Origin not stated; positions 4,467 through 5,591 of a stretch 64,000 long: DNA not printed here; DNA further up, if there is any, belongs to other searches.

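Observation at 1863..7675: GtrA/GtrB/GT-C three-component glycosylation module split by convergent ugd and UDP-glucuronate decarboxylase genes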

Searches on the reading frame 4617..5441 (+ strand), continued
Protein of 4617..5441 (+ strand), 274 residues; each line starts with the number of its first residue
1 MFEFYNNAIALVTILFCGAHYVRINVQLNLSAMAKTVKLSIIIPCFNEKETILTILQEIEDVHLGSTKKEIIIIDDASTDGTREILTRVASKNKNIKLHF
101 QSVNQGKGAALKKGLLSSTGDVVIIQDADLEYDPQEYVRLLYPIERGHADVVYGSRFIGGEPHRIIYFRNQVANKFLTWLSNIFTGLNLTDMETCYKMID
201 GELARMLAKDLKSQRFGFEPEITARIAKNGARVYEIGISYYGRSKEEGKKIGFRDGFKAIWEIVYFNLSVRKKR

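Call 21: find_encoding_contigs(protein=P0167, flank=10000, max_places=2)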
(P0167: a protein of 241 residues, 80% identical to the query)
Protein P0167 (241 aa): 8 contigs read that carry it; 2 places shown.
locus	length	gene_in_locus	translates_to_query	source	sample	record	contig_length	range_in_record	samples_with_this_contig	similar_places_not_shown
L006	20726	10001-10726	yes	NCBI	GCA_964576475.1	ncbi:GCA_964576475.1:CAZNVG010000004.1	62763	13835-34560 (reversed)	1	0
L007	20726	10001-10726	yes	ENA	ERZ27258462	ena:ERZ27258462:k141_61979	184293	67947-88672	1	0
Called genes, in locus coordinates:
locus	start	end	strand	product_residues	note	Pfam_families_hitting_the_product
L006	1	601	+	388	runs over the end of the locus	PF00005:ABC_tran, PF13304:AAA_21 (faint), PF14524:Wzt_C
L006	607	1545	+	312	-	PF05175:MTS, PF06325:PrmA, PF07021:MetW, PF13489:Methyltransf_23, PF13847:Methyltransf_31, PF08241:Methyltransf_11, PF08242:Methyltransf_12, PF13649:Methyltransf_25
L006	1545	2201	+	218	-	-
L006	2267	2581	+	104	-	-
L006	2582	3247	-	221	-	PF13489:Methyltransf_23, PF01209:Ubie_methyltran (faint), PF13847:Methyltransf_31 (faint), PF08241:Methyltransf_11, PF13649:Methyltransf_25 (weak)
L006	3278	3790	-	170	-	PF04138:GtrA_DPMS_TM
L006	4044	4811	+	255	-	PF01370:Epimerase, PF04321:RmlD_sub_bind, PF07993:NAD_binding_4 (weak), PF16363:GDP_Man_Dehyd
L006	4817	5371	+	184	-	PF00908:dTDP_sugar_isom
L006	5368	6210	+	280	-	PF01370:Epimerase, PF04321:RmlD_sub_bind, PF16363:GDP_Man_Dehyd (weak)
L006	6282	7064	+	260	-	PF00483:NTP_transferase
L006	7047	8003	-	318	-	PF01073:3Beta_HSD, PF01370:Epimerase, PF04321:RmlD_sub_bind, PF07993:NAD_binding_4 (faint), PF16363:GDP_Man_Dehyd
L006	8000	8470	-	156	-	PF04138:GtrA_DPMS_TM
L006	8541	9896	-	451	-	PF03721:UDPG_MGDP_dh_N, PF00984:UDPG_MGDP_dh, PF03720:UDPG_MGDP_dh_C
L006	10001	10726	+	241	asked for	PF00535:Glycos_transf_2, PF10111:Glyco_tranf_2_2 (weak), PF13641:Glyco_tranf_2_3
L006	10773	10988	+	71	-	-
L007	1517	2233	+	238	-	PF00535:Glycos_transf_2, PF13641:Glyco_tranf_2_3 (faint)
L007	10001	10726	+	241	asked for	PF00535:Glycos_transf_2, PF10111:Glyco_tranf_2_2 (weak), PF13641:Glyco_tranf_2_3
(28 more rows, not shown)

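Call 22: find_related_loci(query=window:4713-5441:+, collection=genome_contigs, flank=10000)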
Query window:4713-5441:+ (242 aa) in genome_contigs; peptide patterns used: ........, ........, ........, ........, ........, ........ (x = any residue, [..] = any of these).
203 stretches matched a pattern; 70 encode a relative of the query (tblastn E <= 1e-3); 70 distinct loci.
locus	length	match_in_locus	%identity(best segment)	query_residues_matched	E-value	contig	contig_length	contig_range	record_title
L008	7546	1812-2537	81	1-242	5e-134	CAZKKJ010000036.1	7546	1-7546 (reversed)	MAG TPA_asm: uncultured Candidatus Saccharibacteria bacterium isolate SRP342105_co1_130 genome assembly, contig: NODE_13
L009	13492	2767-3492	79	1-242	2e-133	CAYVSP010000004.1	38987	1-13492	MAG TPA_asm: uncultured Candidatus Saccharibacteria bacterium isolate SRP200132_co1_486 genome assembly, contig: NODE_17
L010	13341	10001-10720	79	1-240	7e-131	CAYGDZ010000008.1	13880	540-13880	MAG TPA_asm: uncultured Candidatus Saccharibacteria bacterium isolate ERP113451_co3_69 genome assembly, contig: NODE_347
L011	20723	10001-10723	77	1-241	3e-129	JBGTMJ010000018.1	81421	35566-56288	MAG: Candidatus Saccharimonadales bacterium isolate JTS-RE36 k141_5331679, whole genome shotgun sequence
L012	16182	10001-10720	79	1-240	5e-129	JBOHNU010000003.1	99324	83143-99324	MAG: Candidatus Saccharimonadales bacterium isolate SD8029_maxbin2.bin.13 NODE_13_length_99324_cov_2.898747, whole genom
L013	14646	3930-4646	78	1-239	1e-127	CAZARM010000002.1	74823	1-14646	MAG TPA_asm: uncultured Candidatus Saccharibacteria bacterium isolate SRP200132_co1_173 genome assembly, contig: NODE_44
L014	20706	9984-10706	78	1-241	1e-127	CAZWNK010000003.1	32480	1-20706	MAG TPA_asm: uncultured Candidatus Saccharibacteria bacterium isolate SRP135725_co1_138 genome assembly, contig: NODE_14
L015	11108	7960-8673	79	1-238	1e-127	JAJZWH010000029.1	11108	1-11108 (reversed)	MAG: bacterium isolate TL1-1.bin26 NODE_4524_length_11108_cov_1.264275, whole genome shotgun sequence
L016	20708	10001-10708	78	1-236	4e-126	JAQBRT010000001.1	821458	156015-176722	MAG: Candidatus Saccharibacteria bacterium isolate RYN_408 scaffold_1405176, whole genome shotgun sequence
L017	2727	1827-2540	77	1-238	7e-132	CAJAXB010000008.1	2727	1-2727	uncultured Candidatus Saccharibacteria bacterium isolate Loc090907-4m_bin-620 genome assembly, contig: bin-620:08/95, wh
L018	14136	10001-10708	76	1-236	9e-117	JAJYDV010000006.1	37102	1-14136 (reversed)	MAG: bacterium isolate DBS1-1.bin116 NODE_1703_length_37102_cov_6.932901, whole genome shotgun sequence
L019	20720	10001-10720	80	1-240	7e-133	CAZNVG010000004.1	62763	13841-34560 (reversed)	MAG TPA_asm: uncultured Candidatus Saccharibacteria bacterium isolate SRP342105_co1_34 genome assembly, contig: NODE_573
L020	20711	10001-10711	58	6-240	5e-86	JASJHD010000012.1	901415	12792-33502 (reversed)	MAG: Crocinitomicaceae bacterium isolate ArS5.bin.52 ArvSed_k141_930015, whole genome shotgun sequence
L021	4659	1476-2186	58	6-240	2e-85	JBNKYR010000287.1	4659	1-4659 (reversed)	MAG: Crocinitomicaceae bacterium isolate D1D2.bin.17.permissive NODE_287_length_4659_cov_3.359232, whole genome shotgun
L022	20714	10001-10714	55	1-236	1e-82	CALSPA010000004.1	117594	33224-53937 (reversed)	MAG: uncultured Flavobacteriales bacterium isolate L_MB170 genome assembly, contig: contig_29722_L_MB170, whole genome s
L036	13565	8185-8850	49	6-234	8e-68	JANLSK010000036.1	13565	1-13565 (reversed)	MAG: Actinomycetes bacterium isolate OTE_25_metabat_366 OTE_25_k141_3338184, whole genome shotgun sequence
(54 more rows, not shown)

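Call 27: search_protein_families(library=ncbifam, proteins=[L012:5061-6026:-, L003:10780-12510:-, L003:12602-14545:+, L003:14547-17408:-], max_evalue=0.00001)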
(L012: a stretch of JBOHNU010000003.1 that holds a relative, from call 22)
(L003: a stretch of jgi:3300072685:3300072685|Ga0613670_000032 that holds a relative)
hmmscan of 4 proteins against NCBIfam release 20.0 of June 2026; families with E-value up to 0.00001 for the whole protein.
L012:5061-6026:- (322 aa): 17 families
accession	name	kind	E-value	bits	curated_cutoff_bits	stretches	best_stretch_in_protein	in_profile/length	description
TIGR01181.1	dTDP_gluc_dehyt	equivalog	8.3e-23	81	365.1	1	33-306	2-302/321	dTDP-glucose 4,6-dehydratase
TIGR01179.1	galE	equivalog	1.6e-20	73.2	262.3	1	33-269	2-271/332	UDP-glucose 4-epimerase GalE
TIGR04180.1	EDH_00030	hypoth_equivalog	4.8e-20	71.8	475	1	33-267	1-250/297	NAD-dependent 4,6-dehydratase LegB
TIGR02197.1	heptose_epim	equivalog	9e-18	64.5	274.6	1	33-296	1-279/316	ADP-glyceromanno-heptose 6-epimerase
NF007582.0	PRK10217.1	equivalog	3.7e-17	62.5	698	2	157-255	157-252/355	dTDP-glucose 4,6-dehydratase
NF007490.0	PRK10084.1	subfamily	1.4e-16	60.5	649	2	157-256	164-260/361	dTDP-glucose 4,6-dehydratase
NF011728.1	PRK15181.1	equivalog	6e-15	55.1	760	1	28-237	13-242/348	Vi polysaccharide biosynthesis UDP-N-acetylglucosaminuronic acid C-4 epimerase TviC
NF007956.0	PRK10675.1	subfamily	2.8e-11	43.2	394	1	33-161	3-137/338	UDP-glucose 4-epimerase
NF008360.0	PRK11150.1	equivalog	1.6e-10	40.7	452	1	33-268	2-249/310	ADP-glyceromanno-heptose 6-epimerase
TIGR03466.1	HpnA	hypoth_equivalog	4.8e-10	38.8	367.65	1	32-159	2-128/327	hopanoid-associated sugar epimerase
TIGR01214.1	rmlD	equivalog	8e-09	35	224.05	1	32-167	1-119/285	dTDP-4-dehydrorhamnose reductase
NF042422.1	oxyalk_red_OleD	equivalog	5.8e-08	32.5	580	1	33-161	3-132/329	2-alkyl-3-oxoalkanoate reductase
NF047922.1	GDPFucSynFcl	equivalog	2.7e-07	30.4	500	0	157-268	131-248/308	GDP-L-fucose synthase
TIGR02622.1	CDP_4_6_dhtase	equivalog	8.9e-07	28.4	278.45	1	29-139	3-123/352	CDP-glucose 4,6-dehydratase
NF041293.1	G6PDh_Azf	equivalog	1.6e-06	27.8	400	1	31-155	3-127/252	NAD-dependent glucose-6-phosphate dehydrogenase Azf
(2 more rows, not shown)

L003:10780-12510:- (576 aa): 0 families

L003:12602-14545:+ (647 aa): 0 families

L003:14547-17408:- (953 aa): 0 families

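Call 47: search_protein_families(library=pfam, proteins=[L003:10780-12510:-, L036:11154-13487:-, L036:8667-9905:-, L036:9830-11188:+, L018:10705-12354:+], max_evalue=1)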
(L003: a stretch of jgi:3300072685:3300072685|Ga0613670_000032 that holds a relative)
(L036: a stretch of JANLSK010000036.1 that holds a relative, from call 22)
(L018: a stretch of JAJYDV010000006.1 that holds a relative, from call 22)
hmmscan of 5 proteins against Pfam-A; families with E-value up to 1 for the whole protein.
L003:10780-12510:- (576 aa): 0 families

L036:11154-13487:- (778 aa): 0 families

L036:8667-9905:- (413 aa): 0 families

L036:9830-11188:+ (453 aa): 0 families

L018:10705-12354:+ (550 aa): 3 families
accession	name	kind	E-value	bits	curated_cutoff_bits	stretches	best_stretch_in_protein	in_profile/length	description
PF18422.6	TNFR_16_TM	-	0.01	16.4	25.6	1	306-322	11-27/38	Tumor necrosis factor receptor member 16 trans-membrane domain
PF06131.16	DUF963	-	0.098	12.5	21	1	329-342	18-31/36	Schizosaccharomyces pombe repeat of unknown function (DUF963)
PF02605.20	PsaL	-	0.41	10.7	25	1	333-435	15-117/150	Photosystem I reaction centre subunit XI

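Call 58: search_protein_representatives(protein=window:4713-5441:+)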
Query: 242 residues. Proteins with E-value up to 0.001 (for the whole library): 107140; up to 1e-10: 18252; up to 1e-30: 2047. The best 150 are listed.
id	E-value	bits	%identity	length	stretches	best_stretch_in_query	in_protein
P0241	3.0e-81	288.6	59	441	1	6-235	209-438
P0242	1.7e-77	276.3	56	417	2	42-235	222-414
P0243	1.4e-76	273.3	57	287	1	5-234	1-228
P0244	1.8e-76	272.9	58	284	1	7-235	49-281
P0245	2.2e-75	269.4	55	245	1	6-236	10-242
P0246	1.5e-74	266.7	54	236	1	3-236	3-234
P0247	7.6e-74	264.4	56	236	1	5-234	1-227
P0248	9.9e-74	264.0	55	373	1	5-237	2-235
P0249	2.6e-73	262.6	55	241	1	3-238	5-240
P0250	4.2e-73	261.9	57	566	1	5-235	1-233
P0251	1.3e-72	260.3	55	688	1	5-236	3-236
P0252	5.0e-72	258.4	51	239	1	5-240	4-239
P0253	1.2e-70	253.9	55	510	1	2-239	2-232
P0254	2.2e-70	253.0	53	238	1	5-237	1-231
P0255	4.3e-70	252.1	54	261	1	5-237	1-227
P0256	5.9e-70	251.6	55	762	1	6-238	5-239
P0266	5.9e-68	245.1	54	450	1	7-236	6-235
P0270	5.6e-67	241.9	52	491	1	5-236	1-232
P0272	1.2e-66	240.9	53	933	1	6-238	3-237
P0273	1.7e-66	240.3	51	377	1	5-235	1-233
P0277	8.0e-66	238.1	54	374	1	4-226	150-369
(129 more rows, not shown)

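Call 59: search_protein_families(library=pfam, proteins=[P0248, P0273, P0277, P0241, P0266, P0270, P0250, P0251, P0256, P0272], max_evalue=0.001)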
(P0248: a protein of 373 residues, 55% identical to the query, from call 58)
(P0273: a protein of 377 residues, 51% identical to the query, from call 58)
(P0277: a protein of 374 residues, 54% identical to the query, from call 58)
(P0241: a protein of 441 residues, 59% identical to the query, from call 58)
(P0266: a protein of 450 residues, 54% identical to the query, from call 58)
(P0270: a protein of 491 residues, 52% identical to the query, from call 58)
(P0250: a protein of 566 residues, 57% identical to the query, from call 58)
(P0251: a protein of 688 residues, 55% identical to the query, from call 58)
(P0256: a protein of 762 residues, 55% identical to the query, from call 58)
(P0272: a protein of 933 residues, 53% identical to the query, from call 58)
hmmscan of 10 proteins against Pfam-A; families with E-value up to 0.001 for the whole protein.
P0248 (373 aa): 5 families
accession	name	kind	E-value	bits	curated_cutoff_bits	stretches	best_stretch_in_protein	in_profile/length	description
PF00535.33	Glycos_transf_2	-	6.1e-35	121.1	23.3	1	5-168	1-164/168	Glycosyl transferase family 2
PF04138.20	GtrA_DPMS_TM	-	2.1e-10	41.2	26.1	1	242-363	1-117/117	GtrA/DPMS, transmembrane domain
PF10111.15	Glyco_tranf_2_2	-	2.3e-05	24.4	27.3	1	5-106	1-104/276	Glycosyltransferase like family 2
PF13641.12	Glyco_tranf_2_3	-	3.5e-05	24.4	27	1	4-127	3-130/230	Glycosyltransferase like family 2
PF13704.12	Glyco_tranf_2_4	-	0.00013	22.8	27.5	1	12-93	2-81/98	Glycosyl transferase family 2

P0273 (377 aa): 3 families
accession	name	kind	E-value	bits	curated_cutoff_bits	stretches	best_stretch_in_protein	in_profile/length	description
PF00535.33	Glycos_transf_2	-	1.4e-30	106.9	23.3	1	4-169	1-165/168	Glycosyl transferase family 2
PF13641.12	Glyco_tranf_2_3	-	3.6e-08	34.1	27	1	3-147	3-153/230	Glycosyltransferase like family 2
PF10111.15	Glyco_tranf_2_2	-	0.00061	19.8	27.3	1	4-100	1-98/276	Glycosyltransferase like family 2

P0277 (374 aa): 2 families
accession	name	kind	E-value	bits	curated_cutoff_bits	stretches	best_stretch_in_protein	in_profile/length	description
PF00535.33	Glycos_transf_2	-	2.4e-29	102.8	23.3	1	154-319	1-166/168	Glycosyl transferase family 2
PF13641.12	Glyco_tranf_2_3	-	8.7e-06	26.3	27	1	153-320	3-174/230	Glycosyltransferase like family 2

P0241 (441 aa): 6 families
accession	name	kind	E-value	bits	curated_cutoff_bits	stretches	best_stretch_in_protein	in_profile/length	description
PF00535.33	Glycos_transf_2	-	2.1e-35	122.6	23.3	1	211-378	1-166/168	Glycosyl transferase family 2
PF01128.25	IspD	-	2.4e-12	47.5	27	1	29-135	1-106/221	2-C-methyl-D-erythritol 4-phosphate cytidylyltransferase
PF13641.12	Glyco_tranf_2_3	-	6.1e-08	33.4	27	1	210-334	3-129/230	Glycosyltransferase like family 2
PF12804.13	NTP_transf_3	-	5.9e-07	30.2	27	0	32-126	2-91/160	MobA-like NTP transferase domain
PF10111.15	Glyco_tranf_2_2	-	3.6e-05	23.8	27.3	1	211-305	1-95/276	Glycosyltransferase like family 2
PF13704.12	Glyco_tranf_2_4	-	0.00039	21.3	27.5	0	218-301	2-81/98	Glycosyl transferase family 2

P0266 (450 aa): 3 families
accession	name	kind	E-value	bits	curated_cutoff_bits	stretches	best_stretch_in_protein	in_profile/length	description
PF00535.33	Glycos_transf_2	-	3.1e-33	115.5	23.3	1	7-161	1-152/168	Glycosyl transferase family 2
PF10111.15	Glyco_tranf_2_2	-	6.2e-05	23.1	27.3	1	7-111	1-104/276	Glycosyltransferase like family 2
PF13704.12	Glyco_tranf_2_4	-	8.3e-05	23.4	27.5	1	36-98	19-81/98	Glycosyl transferase family 2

P0270 (491 aa): 7 families
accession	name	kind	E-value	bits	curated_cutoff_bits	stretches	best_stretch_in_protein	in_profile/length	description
PF00535.33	Glycos_transf_2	-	2e-33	116.1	23.3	1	4-173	1-167/168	Glycosyl transferase family 2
PF08242.18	Methyltransf_12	-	3.7e-06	28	30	1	294-384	4-97/98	Methyltransferase domain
PF13489.12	Methyltransf_23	-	9.4e-06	25.9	27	1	345-426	74-162/164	Methyltransferase domain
PF13704.12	Glyco_tranf_2_4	-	1.4e-05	25.9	27.5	1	34-95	20-81/98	Glycosyl transferase family 2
PF13649.12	Methyltransf_25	-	2.5e-05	25.3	27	1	290-383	1-97/97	Methyltransferase domain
PF08241.18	Methyltransf_11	-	2.9e-05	25.1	21.2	1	294-386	4-94/95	Methyltransferase domain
PF13641.12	Glyco_tranf_2_3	-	0.00015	22.3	27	1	4-131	4-131/230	Glycosyltransferase like family 2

P0250 (566 aa): 10 families
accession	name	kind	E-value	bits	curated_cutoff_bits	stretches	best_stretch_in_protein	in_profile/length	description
PF00535.33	Glycos_transf_2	-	5.3e-37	127.8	23.3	1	4-171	1-167/168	Glycosyl transferase family 2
PF13489.12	Methyltransf_23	-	2.7e-14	53.7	27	1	390-544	10-159/164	Methyltransferase domain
PF04138.20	GtrA_DPMS_TM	-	2.4e-11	44.3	26.1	1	242-363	1-117/117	GtrA/DPMS, transmembrane domain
PF08241.18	Methyltransf_11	-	3e-10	41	21.2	1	408-498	2-95/95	Methyltransferase domain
PF13641.12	Glyco_tranf_2_3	-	3.1e-08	34.4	27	1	3-135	3-137/230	Glycosyltransferase like family 2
PF13649.12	Methyltransf_25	-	8.6e-07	30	27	1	441-494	47-97/97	Methyltransferase domain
PF10111.15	Glyco_tranf_2_2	-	3.6e-06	27.1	27.3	1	4-103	1-101/276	Glycosyltransferase like family 2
PF13847.12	Methyltransf_31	-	6.8e-06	26.3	27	1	437-508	51-114/145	Methyltransferase domain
PF08242.18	Methyltransf_12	-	4.4e-05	24.6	30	1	454-496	64-98/98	Methyltransferase domain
PF13704.12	Glyco_tranf_2_4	-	0.00067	20.5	27.5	0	32-93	17-81/98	Glycosyl transferase family 2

P0251 (688 aa): 4 families
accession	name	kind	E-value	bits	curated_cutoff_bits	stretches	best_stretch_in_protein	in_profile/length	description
PF00535.33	Glycos_transf_2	-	1.1e-35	123.5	23.3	1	6-174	1-165/168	Glycosyl transferase family 2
PF13641.12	Glyco_tranf_2_3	-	3.1e-08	34.4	27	1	5-103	3-101/230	Glycosyltransferase like family 2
PF13231.12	PMT_2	-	3.9e-08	34.1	26.1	1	376-521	24-160/160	Dolichyl-phosphate-mannose-protein mannosyltransferase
PF10111.15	Glyco_tranf_2_2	-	5.4e-07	29.8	27.3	1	6-110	1-103/276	Glycosyltransferase like family 2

P0256 (762 aa): 3 families
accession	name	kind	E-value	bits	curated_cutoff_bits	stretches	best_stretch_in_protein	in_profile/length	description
PF00535.33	Glycos_transf_2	-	4.9e-34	118.1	23.3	1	7-176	1-166/168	Glycosyl transferase family 2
PF13641.12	Glyco_tranf_2_3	-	1.6e-06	28.8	27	1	6-122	3-119/230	Glycosyltransferase like family 2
PF10111.15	Glyco_tranf_2_2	-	7.4e-05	22.8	27.3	1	7-112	1-104/276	Glycosyltransferase like family 2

P0272 (933 aa): 3 families
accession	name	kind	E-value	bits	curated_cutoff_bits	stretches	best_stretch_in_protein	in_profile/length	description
PF00535.33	Glycos_transf_2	-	4.8e-34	118.1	23.3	1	5-174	1-166/168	Glycosyl transferase family 2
PF13641.12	Glyco_tranf_2_3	-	8.3e-06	26.4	27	1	4-97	3-96/230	Glycosyltransferase like family 2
PF10111.15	Glyco_tranf_2_2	-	1.4e-05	25.2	27.3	1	5-97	1-91/276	Glycosyltransferase like family 2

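Call 71: find_related_loci(query=window:4713-5441:+, collection=metagenome_contigs, flank=10000)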
Query window:4713-5441:+ (242 aa) in metagenome_contigs; peptide patterns used: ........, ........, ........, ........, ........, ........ (x = any residue, [..] = any of these).
409 stretches matched a pattern; 120 encode a relative of the query (tblastn E <= 1e-3); the best 80 are kept; 80 distinct loci.
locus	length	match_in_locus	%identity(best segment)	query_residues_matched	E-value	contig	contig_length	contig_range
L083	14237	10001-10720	81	1-240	6e-134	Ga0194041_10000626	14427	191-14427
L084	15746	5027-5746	81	1-240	6e-134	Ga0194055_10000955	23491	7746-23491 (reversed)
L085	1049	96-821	80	1-242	8e-148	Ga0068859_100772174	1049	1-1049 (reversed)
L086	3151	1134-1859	80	1-242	3e-139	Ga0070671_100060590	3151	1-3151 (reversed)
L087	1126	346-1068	78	1-241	2e-144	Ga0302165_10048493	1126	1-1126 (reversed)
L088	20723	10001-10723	79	1-241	6e-131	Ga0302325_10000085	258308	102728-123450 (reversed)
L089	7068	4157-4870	79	1-238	3e-130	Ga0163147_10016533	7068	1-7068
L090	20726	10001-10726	79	1-242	2e-128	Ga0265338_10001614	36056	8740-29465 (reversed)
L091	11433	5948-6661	78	1-238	1e-127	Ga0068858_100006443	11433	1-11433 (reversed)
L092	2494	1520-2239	76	1-240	1e-133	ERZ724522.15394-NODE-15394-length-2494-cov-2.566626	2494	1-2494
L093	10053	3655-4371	77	1-239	1e-126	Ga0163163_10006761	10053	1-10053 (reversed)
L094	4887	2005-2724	77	1-240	1e-127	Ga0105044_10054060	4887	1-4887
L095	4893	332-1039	77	1-236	2e-126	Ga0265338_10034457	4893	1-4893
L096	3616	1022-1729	76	1-236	3e-127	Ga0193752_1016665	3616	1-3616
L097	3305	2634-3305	79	1-224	6e-126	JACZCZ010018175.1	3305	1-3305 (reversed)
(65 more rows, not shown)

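Call 73: predict_structure(alignment_id=A4)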
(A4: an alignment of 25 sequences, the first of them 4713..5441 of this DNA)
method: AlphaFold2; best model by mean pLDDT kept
length: 242 residues; sequences in the alignment: 25
mean_pLDDT: 56.9   pTM: 0.58
mean pLDDT of the five models: 56.9, 54.1, 49.7, 49.1, 46.3
residues with pLDDT >= 90: 21; 70-90: 54; 50-70: 48; < 50: 119
segments of 3 or more residues with pLDDT < 50: 95-100, 115-150, 152-167, 181-189, 191-235, 238-242
pLDDT, mean of each block of 10 residues (from residue 1): 66 81 81 80 89 94 91 71 70 49 56 49 37 36 44 40 44 59 45 42 30 29 42 43 36
secondary structure, 60 per line:
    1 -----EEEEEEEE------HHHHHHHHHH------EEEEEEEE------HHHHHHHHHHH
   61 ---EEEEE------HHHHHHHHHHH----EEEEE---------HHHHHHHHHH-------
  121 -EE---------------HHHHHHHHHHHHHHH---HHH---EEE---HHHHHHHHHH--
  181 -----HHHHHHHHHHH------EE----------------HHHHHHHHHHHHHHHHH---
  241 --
elements in order: E6-13 H20-29 E36-43 H50-60 E64-68 H75-85 E90-94 H104-113 H139-153 E163-165 H169-178 H186-196 H221-237
